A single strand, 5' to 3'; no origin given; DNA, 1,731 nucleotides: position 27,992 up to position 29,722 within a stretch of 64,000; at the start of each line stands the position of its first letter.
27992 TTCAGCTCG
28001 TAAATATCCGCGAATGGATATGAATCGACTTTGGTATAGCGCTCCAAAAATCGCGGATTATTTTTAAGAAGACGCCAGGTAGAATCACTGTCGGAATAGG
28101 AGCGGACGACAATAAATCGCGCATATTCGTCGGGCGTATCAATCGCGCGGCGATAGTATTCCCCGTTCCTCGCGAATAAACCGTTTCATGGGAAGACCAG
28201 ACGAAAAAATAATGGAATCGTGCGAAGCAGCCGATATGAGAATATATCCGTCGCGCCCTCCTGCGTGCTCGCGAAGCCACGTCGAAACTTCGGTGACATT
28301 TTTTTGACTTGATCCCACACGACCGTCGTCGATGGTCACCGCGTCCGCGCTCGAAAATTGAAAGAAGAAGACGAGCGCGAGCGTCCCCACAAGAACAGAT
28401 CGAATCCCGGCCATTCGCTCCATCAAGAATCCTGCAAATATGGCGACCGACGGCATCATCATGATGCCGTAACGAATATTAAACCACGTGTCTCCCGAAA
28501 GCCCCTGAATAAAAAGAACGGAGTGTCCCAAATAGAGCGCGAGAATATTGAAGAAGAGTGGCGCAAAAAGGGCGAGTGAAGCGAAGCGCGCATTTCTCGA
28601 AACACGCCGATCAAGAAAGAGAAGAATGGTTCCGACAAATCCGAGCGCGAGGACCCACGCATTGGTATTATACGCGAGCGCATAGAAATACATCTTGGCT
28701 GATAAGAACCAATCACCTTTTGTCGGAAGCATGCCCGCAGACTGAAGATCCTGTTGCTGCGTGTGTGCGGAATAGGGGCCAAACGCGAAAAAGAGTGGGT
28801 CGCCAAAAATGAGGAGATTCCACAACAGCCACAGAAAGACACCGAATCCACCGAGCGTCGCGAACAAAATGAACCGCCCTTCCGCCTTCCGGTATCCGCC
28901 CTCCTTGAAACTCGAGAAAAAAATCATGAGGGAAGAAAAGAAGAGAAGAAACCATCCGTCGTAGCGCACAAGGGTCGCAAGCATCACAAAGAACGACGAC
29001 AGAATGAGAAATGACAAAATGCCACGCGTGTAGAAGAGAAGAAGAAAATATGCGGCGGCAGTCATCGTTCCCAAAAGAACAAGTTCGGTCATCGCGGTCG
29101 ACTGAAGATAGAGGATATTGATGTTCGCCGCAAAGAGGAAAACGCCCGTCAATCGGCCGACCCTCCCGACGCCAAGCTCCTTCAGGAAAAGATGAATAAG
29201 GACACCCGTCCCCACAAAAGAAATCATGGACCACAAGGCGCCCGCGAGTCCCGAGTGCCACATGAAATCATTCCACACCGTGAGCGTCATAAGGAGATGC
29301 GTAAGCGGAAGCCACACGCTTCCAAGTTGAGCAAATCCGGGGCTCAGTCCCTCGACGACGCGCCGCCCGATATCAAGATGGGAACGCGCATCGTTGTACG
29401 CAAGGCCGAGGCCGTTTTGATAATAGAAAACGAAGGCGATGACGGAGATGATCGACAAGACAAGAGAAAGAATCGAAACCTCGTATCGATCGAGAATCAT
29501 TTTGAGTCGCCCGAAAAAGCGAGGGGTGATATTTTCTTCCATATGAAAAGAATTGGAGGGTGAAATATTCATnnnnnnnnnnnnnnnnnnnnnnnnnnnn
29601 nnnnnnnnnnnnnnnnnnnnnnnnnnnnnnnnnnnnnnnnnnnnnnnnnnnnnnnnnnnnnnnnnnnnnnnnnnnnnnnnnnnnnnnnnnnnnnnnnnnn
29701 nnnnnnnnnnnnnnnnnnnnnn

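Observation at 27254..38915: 11.6-kb co-directional surface-glycan operon: giant synthase, GT2, CE4 deacetylase, kinase-fold phosphotransferase, two GT-C-like membrane proteins, DUF1361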

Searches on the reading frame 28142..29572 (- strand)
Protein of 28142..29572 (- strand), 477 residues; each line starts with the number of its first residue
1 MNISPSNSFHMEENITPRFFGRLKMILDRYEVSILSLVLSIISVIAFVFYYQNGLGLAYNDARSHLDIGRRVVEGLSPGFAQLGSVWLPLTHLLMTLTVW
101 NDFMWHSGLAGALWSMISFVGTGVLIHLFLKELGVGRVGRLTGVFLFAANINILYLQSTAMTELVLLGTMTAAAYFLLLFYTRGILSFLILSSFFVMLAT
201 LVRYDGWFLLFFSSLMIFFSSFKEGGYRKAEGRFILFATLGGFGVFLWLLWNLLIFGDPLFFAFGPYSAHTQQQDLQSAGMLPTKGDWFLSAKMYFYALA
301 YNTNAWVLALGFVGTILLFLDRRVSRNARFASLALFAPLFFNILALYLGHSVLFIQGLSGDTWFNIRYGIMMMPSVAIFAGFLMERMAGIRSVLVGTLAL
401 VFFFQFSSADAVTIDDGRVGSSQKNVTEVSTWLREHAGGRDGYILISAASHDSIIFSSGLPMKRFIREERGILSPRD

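Call 5: search_protein_families(library=pfam, proteins=[window:28142-29572:-], max_evalue=0.01)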
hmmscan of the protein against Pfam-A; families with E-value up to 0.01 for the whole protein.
window:28142-29572:- (477 aa): 0 families

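Call 6: search_protein_families(library=ncbifam, proteins=[window:28142-29572:-], max_evalue=0.01)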
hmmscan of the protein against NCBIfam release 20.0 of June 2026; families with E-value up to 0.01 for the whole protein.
window:28142-29572:- (477 aa): 0 families

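Call 17: search_solved_structures(query=window:28142-29572:-, max_evalue=10)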
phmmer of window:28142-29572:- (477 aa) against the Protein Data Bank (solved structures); distinct sequences matched with E-value up to 10: 0.

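Call 23: find_homologous_proteins(query=window:28142-29572:-, max_evalue=0.001)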
Query window:28142-29572:- (477 aa): 2004 proteins with E <= 0.001 among 8000 candidates; the best 120 are listed.
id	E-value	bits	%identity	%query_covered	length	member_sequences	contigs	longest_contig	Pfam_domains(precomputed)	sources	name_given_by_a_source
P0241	0.0e+0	1042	100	100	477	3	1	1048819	-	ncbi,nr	ncbi:MAG: hypothetical protein IPL87_00135 [Candidatus Moraniibacteriota bacterium]|nr:MAG: hypothet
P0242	3.5e-231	787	79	94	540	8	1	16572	-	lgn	-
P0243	1.4e-230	785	79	94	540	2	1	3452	-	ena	-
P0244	2.3e-229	781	78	94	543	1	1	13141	-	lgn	-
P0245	2.3e-229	781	78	96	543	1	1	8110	-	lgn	-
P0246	1.7e-228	778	78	94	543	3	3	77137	-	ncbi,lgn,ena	-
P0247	9.8e-228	775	77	99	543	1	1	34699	-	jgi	jgi:hypothetical protein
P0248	6.5e-226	769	76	99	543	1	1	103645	-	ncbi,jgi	-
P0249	1.8e-225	768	76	97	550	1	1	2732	-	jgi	jgi:hypothetical protein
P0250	5.5e-225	766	77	93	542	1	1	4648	-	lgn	-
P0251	8.0e-225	766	75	99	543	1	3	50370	-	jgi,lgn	jgi:hypothetical protein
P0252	1.4e-224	765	75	99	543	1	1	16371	-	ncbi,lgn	-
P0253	3.7e-222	757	76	94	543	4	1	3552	-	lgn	-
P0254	4.3e-219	747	75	94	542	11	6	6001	-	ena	-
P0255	1.0e-218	746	75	94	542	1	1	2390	-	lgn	-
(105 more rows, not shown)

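Call 37: find_related_loci(query=A2, collection=genome_contigs, flank=10000)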
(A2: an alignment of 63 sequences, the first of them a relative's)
Query A2 (540 aa) in genome_contigs; peptide patterns used: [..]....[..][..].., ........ (x = any residue, [..] = any of these).
492 stretches matched a pattern; 465 encode a relative of the query (tblastn E <= 1e-3); the best 80 are kept; 80 distinct loci.
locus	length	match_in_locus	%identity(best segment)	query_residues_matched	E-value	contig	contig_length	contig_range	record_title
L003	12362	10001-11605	80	3-536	0e+0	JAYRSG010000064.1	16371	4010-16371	MAG: Candidatus Moraniibacteriota bacterium isolate XM1_ASGE3bin.7 k141_330307, whole genome shotgun sequence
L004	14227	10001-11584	78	11-538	0e+0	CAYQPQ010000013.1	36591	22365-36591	MAG TPA_asm: uncultured Bdellovibrionales bacterium isolate SRP278252_co1_435 genome assembly, contig: NODE_1696_length_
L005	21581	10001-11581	70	11-537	0e+0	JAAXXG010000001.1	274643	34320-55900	MAG: Candidatus Moraniibacteriota bacterium isolate W9_Combined_metabat2_075 W9_Combined_metabat2_075_NODE_14, whole gen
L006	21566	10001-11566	71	16-537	0e+0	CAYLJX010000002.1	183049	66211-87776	MAG TPA_asm: uncultured Bdellovibrionales bacterium isolate SRP342105_co1_463 genome assembly, contig: NODE_80_length_18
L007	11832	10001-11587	69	9-537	0e+0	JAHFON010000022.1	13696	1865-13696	MAG: Candidatus Moraniibacteriota bacterium isolate nzgw504 NODE_4438_length_13697_cov_3.803403, whole genome shotgun se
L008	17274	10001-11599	67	4-537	0e+0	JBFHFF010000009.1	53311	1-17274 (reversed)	MAG: Candidatus Moraniibacteriota bacterium isolate Mix_sand07.2021.05.G.119 k141_68698_length_53311_cov_146.8426, whole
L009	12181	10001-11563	68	16-537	0e+0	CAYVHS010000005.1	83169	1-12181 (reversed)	MAG TPA_asm: uncultured Bdellovibrionales bacterium isolate SRP278252_co2_49 genome assembly, contig: NODE_404_length_83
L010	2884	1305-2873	69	14-535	0e+0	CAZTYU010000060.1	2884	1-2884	MAG TPA_asm: uncultured Bdellovibrionales bacterium isolate SRP342105_co1_290 genome assembly, contig: NODE_53567_length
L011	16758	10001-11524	70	28-535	0e+0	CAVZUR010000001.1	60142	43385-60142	MAG: Candidatus Moranbacteria bacterium isolate MFD04651.bin.1.47 genome assembly, contig: contig_14675, whole genome sh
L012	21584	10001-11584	67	9-537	0e+0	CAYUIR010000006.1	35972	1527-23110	MAG TPA_asm: uncultured Bdellovibrionales bacterium isolate SRP219642_co6_142 genome assembly, contig: NODE_774_length_3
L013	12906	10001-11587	68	3-539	0e+0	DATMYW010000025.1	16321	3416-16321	MAG TPA_asm: Candidatus Fimivivens sp. isolate SMAG_U13158 k141_123797, whole genome shotgun sequence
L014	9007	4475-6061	68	11-539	0e+0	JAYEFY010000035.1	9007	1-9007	MAG: Patescibacteria group bacterium isolate MAG260 MAG260_35, whole genome shotgun sequence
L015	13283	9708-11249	68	24-537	0e+0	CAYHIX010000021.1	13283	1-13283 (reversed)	MAG TPA_asm: uncultured Candidatus Saccharibacteria bacterium isolate ERP119705_co13_454 genome assembly, contig: NODE_5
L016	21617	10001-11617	64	1-539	0e+0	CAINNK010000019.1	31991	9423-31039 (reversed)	uncultured bacterium isolate AM_bin-0953 genome assembly, contig: bin-0953:19/46, whole genome shotgun sequence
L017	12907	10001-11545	68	22-537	0e+0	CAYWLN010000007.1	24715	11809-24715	MAG TPA_asm: uncultured Bdellovibrionales bacterium isolate SRP219642_co7_73 genome assembly, contig: NODE_2785_length_2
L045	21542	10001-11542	64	24-537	0e+0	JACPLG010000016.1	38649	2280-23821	MAG: Candidatus Levyibacteriota bacterium isolate NC_groundwater_515_Ag_S-0.1um_38_10 S35_SO-1_scaffold_398900, whole ge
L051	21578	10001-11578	61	11-537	0e+0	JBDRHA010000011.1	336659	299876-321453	MAG: Candidatus Shapirobacteria bacterium isolate MEGAHIT-group-1.477 k141_13174141, whole genome shotgun sequence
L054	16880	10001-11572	60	12-536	0e+0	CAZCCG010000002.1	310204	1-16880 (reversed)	MAG TPA_asm: uncultured Gammaproteobacteria bacterium isolate SRP200132_co1_33 genome assembly, contig: NODE_20_length_3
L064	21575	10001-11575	62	11-536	0e+0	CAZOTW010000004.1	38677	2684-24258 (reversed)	MAG TPA_asm: uncultured Gammaproteobacteria bacterium isolate SRP080215_co1_129 genome assembly, contig: NODE_281_length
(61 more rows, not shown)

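Call 39: predict_structure(alignment_id=A2)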
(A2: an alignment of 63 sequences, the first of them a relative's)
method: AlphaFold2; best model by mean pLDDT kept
length: 540 residues; sequences in the alignment: 63
mean_pLDDT: 80.1   pTM: 0.76
mean pLDDT of the five models: 80.1, 80.1, 78.3, 77.8, 76.8
residues with pLDDT >= 90: 240; 70-90: 157; 50-70: 78; < 50: 65
segments of 3 or more residues with pLDDT < 50: 1-6, 8-10, 58-83, 98-103, 351-361, 409-420
pLDDT, mean of each block of 10 residues (from residue 1): 45 80 92 95 80 53 40 41 57 55 62 92 98 96 89 69 94 97 97 91 91 96 96 96 88 78 66 69 88 84 94 96 96 93 75 40 71 98 93 91 64 39 73 91 71 70 81 92 90 80 91 86 94 80
secondary structure, 60 per line:
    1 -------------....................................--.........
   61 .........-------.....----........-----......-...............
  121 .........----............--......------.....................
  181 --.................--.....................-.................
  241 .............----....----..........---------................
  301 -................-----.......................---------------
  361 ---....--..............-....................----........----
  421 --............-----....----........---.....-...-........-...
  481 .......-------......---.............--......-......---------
elements in order: H14-49 H52-69 H77-81 H86-93 H99-104 H106-129 H134-145 H148-153 H160-180 H183-199 H202-222 H224-253 H258-261 H266-275 H285-300 H302-317 H323-345 H364-367 H370-383 H385-404 H409-416 H423-434 E440-443 H448-455 H469-476 H478-481 E482-487 H495-500 H504-509 E510-516 E519-524 H526-531
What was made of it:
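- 27985..29572 (-): GT-C-fold membrane glycosyltransferase 2 ('ORF6'). Annotated as 477 aa (28139-29572; QQS20955.1), about 530 aa once the frameshift at 28160-28170 is repaired. AF2 model of the 79%-identical P0242, pLDDT 80 (call 39).
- On STT3/PglB/AglB oligosaccharyltransferases: The ORF6 C-terminal domain is only about 100 aa (call 39).
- ORF6 has a small C-terminal alpha/beta domain after its last TM helix (call 39).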

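Call 45: fold_search(model_id=the predicted structure, library=pdb)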
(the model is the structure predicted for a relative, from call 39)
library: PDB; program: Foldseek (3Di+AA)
matches with E <= 10: 194; with E <= 0.001: 17
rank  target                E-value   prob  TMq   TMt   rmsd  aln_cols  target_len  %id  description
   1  7oci_F                3.0e-05  1.00  0.47  0.41  12.1       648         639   12  Cryo-EM structure of yeast Ost6p containing oligosaccharyltransferase complex (released 2022-02-16)
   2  7zli_A                4.7e-05  1.00  0.42  0.36  12.3       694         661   10  Cryo-EM structure of C-mannosyltransferase CeDPY19, in complex with Dol25-P-Man and bound to CMT2-Fab and anti-Fab nan (released 2023-01-11)
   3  9s6t_A                5.4e-05  1.00  0.55  0.61   6.7       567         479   12  Ternary cryo-EM structure of chicken ALG12 with Dol25-PP-GlcNAc2Man7, Dol25-P-Man, and Fab (released 2026-03-18)
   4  3waj                  6.1e-05  1.00  0.43  0.32  13.5       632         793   12  Crystal structure of the Archaeoglobus fulgidus oligosaccharyltransferase (O29867_ARCFU) complex with Zn and sulfate (released 2013-10-30)
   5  5f15                  8.8e-05  1.00  0.52  0.52   8.4       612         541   11  Crystal Structure of ArnT from Cupriavidus metallidurans bound to Undecaprenyl phosphate (released 2016-02-17)
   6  6c26_A                1.0e-04  1.00  0.43  0.37  11.8       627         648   12  The Cryo-EM structure of a eukaryotic oligosaccharyl transferase complex (released 2018-01-31)
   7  6ezn_F                1.5e-04  1.00  0.45  0.39  12.2       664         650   12  Cryo-EM structure of the yeast oligosaccharyltransferase (OST) complex (released 2018-01-17)
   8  8agc_A                1.6e-04  1.00  0.48  0.39  13.6       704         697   12  Structure of yeast oligosaccharylransferase complex with lipid-linked oligosaccharide and non-acceptor peptide bound (released 2022-12-07)
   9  8b6l_I                1.9e-04  1.00  0.44  0.37  13.8       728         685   10  Subtomogram average of the human Sec61-TRAP-OSTA-translocon (released 2022-12-07)
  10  5ezm                  2.3e-04  1.00  0.49  0.49   9.7       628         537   10  Crystal Structure of ArnT from Cupriavidus metallidurans in the apo state (released 2016-02-17)
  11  8pn9_A                2.4e-04  1.00  0.45  0.39  13.4       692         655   12  Structure of human oligosaccharyltransferase OST-A complex bound to NGI-1 (released 2024-05-08)
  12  8age_A                2.5e-04  1.00  0.46  0.40  12.0       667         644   12  Structure of yeast oligosaccharylransferase complex with acceptor peptide bound (released 2022-12-07)
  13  6s7o_A                2.5e-04  1.00  0.45  0.38  13.0       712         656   11  Cryo-EM structure of human oligosaccharyltransferase complex OST-A (released 2019-12-18)
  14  8agb_A                3.8e-04  1.00  0.50  0.44  11.0       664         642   11  Structure of yeast oligosaccharylransferase complex with lipid-linked oligosaccharide bound (released 2022-12-07)
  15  9n9j_I                6.7e-04  1.00  0.46  0.37  14.3       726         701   11  Structure of a GRP94 folding intermediate engaged with a CCDC134- and FKBP11-bound secretory translocon (released 2025-11-19)
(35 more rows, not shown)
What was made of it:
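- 27985..29572 (-): The top 37 Foldseek hits are all GT-C-type folds, including STT3, DPY19, ALG12 (TM 0.55/0.61), AglB and ArnT (0.52) (call 45).
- ORF6 model has pLDDT 80, and its top 37 PDB hits are all GT-C-type folds, with TM up to 0.61 (calls 39, 45). ORF6's lowest-E-value structural matches are protein-modifying GT-C enzymes: STT3, DPY19, AglB and Pmt4 (call 45). Its best TM-scores are to ALG12 (0.55/0.61) and ArnT (0.52), which act on glycan or lipid acceptors (call 45).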
